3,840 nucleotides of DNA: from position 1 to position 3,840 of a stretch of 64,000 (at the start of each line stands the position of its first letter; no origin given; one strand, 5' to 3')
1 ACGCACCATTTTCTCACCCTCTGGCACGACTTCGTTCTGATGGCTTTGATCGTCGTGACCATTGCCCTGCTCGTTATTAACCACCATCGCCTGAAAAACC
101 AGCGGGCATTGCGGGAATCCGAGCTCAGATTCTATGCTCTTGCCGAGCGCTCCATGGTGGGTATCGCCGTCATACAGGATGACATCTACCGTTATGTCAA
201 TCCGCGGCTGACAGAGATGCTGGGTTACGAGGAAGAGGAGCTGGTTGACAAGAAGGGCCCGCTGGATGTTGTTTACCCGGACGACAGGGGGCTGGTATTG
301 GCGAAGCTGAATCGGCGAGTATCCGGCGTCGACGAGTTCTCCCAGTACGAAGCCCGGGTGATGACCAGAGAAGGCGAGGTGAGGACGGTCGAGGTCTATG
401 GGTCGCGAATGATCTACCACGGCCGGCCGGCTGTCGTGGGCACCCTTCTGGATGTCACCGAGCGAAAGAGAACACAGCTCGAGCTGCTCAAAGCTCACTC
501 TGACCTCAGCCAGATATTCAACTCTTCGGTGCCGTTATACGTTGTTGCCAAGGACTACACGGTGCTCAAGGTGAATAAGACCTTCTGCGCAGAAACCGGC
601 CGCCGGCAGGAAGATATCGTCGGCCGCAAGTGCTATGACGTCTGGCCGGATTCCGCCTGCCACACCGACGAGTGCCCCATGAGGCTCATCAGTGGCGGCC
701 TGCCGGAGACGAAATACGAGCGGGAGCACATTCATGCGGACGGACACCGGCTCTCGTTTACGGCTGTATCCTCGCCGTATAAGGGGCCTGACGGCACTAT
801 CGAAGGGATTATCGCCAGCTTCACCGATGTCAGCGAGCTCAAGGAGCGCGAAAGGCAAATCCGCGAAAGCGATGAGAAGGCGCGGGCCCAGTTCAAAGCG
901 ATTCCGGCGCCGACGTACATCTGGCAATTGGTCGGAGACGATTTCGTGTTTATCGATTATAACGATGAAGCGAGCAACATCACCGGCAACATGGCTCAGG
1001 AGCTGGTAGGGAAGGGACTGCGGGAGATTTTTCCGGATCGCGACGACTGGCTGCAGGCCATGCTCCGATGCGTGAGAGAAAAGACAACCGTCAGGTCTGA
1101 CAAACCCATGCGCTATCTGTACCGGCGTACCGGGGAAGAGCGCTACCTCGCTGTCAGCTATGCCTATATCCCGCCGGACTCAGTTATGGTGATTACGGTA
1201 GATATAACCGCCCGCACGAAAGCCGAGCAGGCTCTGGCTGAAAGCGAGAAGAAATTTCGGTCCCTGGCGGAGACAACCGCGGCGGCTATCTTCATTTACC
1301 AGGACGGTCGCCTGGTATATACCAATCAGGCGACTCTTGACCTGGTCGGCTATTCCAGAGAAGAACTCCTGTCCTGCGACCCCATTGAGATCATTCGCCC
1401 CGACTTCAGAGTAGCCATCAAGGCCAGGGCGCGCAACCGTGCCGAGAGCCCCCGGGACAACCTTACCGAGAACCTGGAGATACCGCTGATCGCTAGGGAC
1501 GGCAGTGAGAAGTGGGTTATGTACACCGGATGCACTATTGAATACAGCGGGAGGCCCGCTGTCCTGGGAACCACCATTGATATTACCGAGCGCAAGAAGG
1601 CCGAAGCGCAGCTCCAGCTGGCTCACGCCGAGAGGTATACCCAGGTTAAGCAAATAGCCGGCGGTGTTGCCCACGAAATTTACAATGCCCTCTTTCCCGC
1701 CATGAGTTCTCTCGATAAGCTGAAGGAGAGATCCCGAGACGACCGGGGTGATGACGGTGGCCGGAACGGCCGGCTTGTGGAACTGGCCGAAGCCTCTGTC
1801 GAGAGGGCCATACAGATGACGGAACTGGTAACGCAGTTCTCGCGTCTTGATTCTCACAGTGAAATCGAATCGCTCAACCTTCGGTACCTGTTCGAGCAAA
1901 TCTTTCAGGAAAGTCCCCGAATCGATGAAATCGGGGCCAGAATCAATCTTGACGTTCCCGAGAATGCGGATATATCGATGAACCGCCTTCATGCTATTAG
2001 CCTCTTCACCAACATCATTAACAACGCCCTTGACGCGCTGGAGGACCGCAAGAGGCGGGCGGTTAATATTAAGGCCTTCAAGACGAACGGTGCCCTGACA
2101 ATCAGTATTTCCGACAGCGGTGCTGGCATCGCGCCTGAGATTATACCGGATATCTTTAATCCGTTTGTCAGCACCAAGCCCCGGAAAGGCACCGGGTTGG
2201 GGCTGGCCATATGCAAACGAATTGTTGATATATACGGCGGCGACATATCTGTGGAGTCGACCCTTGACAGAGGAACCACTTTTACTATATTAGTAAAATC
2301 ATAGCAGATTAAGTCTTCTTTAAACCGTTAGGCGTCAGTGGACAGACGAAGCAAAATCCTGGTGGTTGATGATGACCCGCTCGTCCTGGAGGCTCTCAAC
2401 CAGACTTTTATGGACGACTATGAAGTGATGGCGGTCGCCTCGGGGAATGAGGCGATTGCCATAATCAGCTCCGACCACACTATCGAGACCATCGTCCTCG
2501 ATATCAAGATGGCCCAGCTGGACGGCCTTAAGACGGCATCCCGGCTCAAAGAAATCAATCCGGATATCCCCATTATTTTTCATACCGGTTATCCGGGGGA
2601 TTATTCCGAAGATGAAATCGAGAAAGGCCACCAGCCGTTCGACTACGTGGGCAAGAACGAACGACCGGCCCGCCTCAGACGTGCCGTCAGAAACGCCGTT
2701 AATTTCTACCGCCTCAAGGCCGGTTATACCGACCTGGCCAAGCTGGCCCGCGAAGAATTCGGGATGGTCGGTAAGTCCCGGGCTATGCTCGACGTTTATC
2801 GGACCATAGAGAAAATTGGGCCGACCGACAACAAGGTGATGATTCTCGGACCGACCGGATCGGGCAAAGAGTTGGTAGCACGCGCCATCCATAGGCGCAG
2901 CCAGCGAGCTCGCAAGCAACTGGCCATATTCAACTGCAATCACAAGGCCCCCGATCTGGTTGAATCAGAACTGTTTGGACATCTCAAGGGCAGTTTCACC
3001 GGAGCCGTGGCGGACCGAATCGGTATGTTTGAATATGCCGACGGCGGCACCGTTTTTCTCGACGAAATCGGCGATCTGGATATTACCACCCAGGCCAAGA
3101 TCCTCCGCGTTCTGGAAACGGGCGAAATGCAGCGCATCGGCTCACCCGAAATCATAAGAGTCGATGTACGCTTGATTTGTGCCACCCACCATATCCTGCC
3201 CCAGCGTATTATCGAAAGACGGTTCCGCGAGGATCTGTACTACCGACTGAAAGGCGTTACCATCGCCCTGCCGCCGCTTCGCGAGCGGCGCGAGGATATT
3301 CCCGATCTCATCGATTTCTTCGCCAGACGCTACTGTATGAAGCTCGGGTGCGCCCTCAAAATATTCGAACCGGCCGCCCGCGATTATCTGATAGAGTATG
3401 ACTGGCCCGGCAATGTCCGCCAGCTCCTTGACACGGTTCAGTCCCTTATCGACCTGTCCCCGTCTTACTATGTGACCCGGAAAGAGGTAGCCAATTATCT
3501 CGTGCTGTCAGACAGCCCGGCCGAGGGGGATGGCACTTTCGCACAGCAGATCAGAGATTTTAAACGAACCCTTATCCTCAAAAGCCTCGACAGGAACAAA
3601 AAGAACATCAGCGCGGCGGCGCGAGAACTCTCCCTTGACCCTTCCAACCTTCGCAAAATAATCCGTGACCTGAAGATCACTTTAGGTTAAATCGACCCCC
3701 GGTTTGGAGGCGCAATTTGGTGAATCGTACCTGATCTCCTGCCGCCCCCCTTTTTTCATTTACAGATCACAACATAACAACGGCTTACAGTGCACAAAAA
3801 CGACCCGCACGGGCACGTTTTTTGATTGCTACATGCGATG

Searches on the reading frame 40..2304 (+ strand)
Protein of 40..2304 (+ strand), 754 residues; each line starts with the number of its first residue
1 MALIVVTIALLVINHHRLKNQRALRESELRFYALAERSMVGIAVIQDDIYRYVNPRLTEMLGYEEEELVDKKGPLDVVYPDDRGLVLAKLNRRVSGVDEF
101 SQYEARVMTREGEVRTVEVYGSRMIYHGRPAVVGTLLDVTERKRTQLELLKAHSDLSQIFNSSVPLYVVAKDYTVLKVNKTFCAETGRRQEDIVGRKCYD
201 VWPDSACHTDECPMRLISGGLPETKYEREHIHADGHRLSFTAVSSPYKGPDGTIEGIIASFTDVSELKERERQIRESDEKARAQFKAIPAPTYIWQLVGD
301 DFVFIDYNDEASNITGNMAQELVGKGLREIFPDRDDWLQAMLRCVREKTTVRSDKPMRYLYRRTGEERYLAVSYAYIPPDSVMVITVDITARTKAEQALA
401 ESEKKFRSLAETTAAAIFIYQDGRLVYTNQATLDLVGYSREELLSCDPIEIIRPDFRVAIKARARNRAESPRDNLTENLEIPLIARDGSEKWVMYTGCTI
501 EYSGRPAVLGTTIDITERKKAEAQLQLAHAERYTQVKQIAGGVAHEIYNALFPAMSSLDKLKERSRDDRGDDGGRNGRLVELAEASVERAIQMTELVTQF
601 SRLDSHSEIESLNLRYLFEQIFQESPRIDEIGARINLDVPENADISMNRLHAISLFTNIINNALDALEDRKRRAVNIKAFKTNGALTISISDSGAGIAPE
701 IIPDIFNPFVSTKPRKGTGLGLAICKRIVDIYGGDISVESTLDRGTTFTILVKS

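Call 16: search_protein_families(library=pfam, proteins=[window:40-2304:+], max_evalue=0.001)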
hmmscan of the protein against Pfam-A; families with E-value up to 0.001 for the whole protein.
window:40-2304:+ (754 aa): 9 families
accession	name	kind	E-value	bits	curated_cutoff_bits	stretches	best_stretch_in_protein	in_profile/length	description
PF13426.13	PAS_9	-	1.1e-37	128.8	27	4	166-266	4-103/103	PAS domain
PF08448.16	PAS_4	-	7.5e-36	123.1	23.1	4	161-268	3-109/110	PAS fold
PF00989.32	PAS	-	4.3e-27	94.8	22.6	3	405-515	2-113/113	PAS fold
PF02518.31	HATPase_c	-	3.5e-23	82.6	26.4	1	651-752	5-107/111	Histidine kinase-, DNA gyrase B-, and HSP90-like ATPase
PF08447.18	PAS_3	-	8.6e-22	77.7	25.6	1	52-130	3-82/89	PAS fold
PF13188.13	PAS_8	-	3.3e-19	68.5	21.8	2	405-457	2-55/65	PAS domain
PF14501.12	HATPase_c_5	-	1e-08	35.5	22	1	648-740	2-90/102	GHKL domain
PF12860.13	PAS_7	-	4e-05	24.2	27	0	351-397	70-115/115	PAS fold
PF13581.12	HATPase_c_2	-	0.00025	21.5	27.4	1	657-732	41-112/127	Histidine kinase-like ATPase domain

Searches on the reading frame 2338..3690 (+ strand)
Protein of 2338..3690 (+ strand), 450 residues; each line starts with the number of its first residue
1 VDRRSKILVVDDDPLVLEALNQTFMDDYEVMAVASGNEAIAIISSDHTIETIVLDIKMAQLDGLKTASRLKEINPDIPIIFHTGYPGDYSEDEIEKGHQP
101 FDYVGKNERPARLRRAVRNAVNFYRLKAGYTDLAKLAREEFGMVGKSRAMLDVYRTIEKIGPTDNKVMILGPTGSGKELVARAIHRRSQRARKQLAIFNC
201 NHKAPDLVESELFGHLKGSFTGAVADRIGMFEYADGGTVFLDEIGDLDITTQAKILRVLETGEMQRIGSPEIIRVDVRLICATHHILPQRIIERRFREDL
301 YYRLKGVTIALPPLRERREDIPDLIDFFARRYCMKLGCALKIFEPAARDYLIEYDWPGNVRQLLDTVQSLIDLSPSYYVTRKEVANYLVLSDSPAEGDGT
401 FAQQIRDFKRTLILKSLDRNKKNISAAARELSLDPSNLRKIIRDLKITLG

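Call 16: search_protein_families(library=pfam, proteins=[window:2338-3690:+], max_evalue=0.001)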
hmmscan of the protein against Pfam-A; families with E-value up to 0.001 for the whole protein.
window:2338-3690:+ (450 aa): 7 families
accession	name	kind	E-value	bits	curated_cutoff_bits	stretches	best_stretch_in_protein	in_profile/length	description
PF00158.32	Sigma54_activat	-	1.5e-61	207.4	20.2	1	143-309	1-167/168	Sigma-54 interaction domain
PF14532.12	Sigma54_activ_2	-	1.8e-18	67.6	25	1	144-314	1-138/138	Sigma-54 interaction domain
PF25601.1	AAA_lid_14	-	1.3e-17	63.8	27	1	315-390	1-76/87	AAA+ ATPase lid domain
PF00072.30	Response_reg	-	1.4e-17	64.3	30.2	1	7-117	1-110/111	Response regulator receiver domain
PF07728.20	AAA_5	-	4.4e-06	27.2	22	1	167-280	2-118/139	AAA domain (dynein-related subfamily)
PF03709.21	OKR_DC_1_N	-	0.00016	22.3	29.3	1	18-103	7-92/111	Orn/Lys/Arg decarboxylase, N-terminal domain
PF07724.20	AAA_2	-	0.00022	21.7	27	1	166-266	5-106/166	AAA domain (Cdc48 subfamily)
